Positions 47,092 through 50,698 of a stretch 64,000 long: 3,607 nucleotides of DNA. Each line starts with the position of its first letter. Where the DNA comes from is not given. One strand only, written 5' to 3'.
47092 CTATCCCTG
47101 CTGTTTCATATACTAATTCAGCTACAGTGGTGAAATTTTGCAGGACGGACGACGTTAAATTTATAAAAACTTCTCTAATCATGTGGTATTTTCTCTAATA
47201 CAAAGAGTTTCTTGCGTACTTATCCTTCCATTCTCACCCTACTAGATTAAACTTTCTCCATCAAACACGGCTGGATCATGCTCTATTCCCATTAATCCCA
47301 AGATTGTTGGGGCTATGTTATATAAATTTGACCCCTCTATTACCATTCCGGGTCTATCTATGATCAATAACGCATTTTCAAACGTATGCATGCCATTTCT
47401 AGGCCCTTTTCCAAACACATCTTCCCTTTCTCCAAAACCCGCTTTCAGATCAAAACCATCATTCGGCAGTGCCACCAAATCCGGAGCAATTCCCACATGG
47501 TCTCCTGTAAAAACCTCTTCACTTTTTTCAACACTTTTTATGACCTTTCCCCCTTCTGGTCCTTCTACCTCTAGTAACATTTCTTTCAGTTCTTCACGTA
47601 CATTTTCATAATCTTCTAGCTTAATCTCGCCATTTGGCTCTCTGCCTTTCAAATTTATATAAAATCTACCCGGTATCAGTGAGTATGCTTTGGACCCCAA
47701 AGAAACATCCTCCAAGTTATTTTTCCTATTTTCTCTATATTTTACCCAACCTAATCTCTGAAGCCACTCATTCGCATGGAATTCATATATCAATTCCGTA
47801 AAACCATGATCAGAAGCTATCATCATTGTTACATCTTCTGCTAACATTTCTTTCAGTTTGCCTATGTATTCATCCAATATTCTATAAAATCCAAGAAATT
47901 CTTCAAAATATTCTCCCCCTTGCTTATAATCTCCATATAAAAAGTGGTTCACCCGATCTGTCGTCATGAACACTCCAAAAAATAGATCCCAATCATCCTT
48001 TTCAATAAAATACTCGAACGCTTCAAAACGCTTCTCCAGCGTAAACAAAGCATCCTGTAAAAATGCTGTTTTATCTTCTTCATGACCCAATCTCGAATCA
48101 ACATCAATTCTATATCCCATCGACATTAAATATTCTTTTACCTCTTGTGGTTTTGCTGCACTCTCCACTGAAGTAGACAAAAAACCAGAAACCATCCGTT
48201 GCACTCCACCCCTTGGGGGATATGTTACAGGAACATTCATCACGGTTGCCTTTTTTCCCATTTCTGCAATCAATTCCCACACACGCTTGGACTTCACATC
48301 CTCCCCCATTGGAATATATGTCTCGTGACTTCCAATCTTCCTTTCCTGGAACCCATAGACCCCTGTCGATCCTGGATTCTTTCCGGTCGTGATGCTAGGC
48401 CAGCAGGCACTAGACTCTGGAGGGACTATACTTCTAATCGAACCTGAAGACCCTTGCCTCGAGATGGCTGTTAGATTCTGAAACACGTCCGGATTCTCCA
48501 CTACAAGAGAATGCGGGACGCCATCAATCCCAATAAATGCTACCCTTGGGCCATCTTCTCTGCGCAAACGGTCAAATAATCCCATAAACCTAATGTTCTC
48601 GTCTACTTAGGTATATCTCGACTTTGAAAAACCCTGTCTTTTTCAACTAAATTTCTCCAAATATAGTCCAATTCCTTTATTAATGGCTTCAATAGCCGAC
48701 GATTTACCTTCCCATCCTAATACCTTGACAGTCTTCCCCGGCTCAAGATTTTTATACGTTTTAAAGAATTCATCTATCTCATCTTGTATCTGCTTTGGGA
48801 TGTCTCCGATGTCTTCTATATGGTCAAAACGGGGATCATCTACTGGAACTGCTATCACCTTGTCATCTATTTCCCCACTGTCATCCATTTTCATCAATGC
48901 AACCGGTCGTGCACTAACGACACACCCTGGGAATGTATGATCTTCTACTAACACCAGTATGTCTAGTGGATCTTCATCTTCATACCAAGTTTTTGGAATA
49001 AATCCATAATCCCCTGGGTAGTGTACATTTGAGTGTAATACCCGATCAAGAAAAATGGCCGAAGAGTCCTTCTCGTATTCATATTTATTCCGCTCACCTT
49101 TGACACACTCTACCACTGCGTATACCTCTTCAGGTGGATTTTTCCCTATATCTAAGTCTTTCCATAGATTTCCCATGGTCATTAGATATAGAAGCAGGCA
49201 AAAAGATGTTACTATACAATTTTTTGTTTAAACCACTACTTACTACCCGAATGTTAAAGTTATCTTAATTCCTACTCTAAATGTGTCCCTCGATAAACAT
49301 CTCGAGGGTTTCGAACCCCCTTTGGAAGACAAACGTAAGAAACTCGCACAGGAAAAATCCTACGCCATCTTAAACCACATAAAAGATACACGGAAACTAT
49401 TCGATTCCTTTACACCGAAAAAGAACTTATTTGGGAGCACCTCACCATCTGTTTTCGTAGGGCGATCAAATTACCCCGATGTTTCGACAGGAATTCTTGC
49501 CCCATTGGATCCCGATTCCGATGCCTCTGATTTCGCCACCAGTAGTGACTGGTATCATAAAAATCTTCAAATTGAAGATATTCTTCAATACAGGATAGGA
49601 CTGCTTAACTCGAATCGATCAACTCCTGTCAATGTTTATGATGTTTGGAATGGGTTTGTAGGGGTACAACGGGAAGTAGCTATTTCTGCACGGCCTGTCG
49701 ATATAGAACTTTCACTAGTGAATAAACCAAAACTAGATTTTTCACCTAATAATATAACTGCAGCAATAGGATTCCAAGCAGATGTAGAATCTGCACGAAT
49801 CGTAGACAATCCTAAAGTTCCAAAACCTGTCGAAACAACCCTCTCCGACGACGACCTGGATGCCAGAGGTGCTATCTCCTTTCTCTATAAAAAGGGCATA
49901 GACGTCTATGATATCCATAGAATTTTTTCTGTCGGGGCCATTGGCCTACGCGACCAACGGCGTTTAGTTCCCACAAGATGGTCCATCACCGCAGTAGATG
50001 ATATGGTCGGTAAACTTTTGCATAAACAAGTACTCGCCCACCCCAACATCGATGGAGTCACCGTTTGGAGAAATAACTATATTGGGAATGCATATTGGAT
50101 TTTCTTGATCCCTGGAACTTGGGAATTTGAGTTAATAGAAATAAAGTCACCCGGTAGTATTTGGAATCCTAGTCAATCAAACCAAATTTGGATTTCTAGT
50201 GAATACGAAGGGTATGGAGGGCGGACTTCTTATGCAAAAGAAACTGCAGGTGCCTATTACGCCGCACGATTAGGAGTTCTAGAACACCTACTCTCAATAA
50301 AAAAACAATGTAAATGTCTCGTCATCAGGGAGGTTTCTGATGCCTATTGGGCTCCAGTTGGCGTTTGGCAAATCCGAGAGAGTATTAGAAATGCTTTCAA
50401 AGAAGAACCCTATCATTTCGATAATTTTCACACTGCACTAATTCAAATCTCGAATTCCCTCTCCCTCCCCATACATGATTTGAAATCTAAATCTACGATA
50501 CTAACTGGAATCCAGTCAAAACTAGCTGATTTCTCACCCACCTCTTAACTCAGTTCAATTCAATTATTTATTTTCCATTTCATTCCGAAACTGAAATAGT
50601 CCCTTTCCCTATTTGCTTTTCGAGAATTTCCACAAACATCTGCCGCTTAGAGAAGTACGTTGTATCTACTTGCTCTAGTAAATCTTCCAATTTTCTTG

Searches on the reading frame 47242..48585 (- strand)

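Call 54: search_protein_families(library=pfam, proteins=[window:47242-48585:-], max_evalue=0.001)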
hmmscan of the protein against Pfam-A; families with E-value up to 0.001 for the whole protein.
window:47242-48585:- (447 aa): 1 family
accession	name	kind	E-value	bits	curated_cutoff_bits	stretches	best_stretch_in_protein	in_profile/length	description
PF01663.27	Phosphodiest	-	7.1e-40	138.1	23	1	15-387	1-330/342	Type I phosphodiesterase / nucleotide pyrophosphatase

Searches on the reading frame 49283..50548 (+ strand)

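Call 54: search_protein_families(library=pfam, proteins=[window:49283-50548:+], max_evalue=0.001)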
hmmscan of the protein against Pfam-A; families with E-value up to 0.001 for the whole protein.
window:49283-50548:+ (421 aa): 2 families
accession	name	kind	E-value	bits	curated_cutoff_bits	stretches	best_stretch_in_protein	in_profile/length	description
PF04894.17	Nre_N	-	3.7e-88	296.3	25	1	21-295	1-270/270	Archaeal Nre, N-terminal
PF04895.17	Nre_C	-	3.3e-35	120.7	27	1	309-417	1-110/110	Archaeal Nre, C-terminal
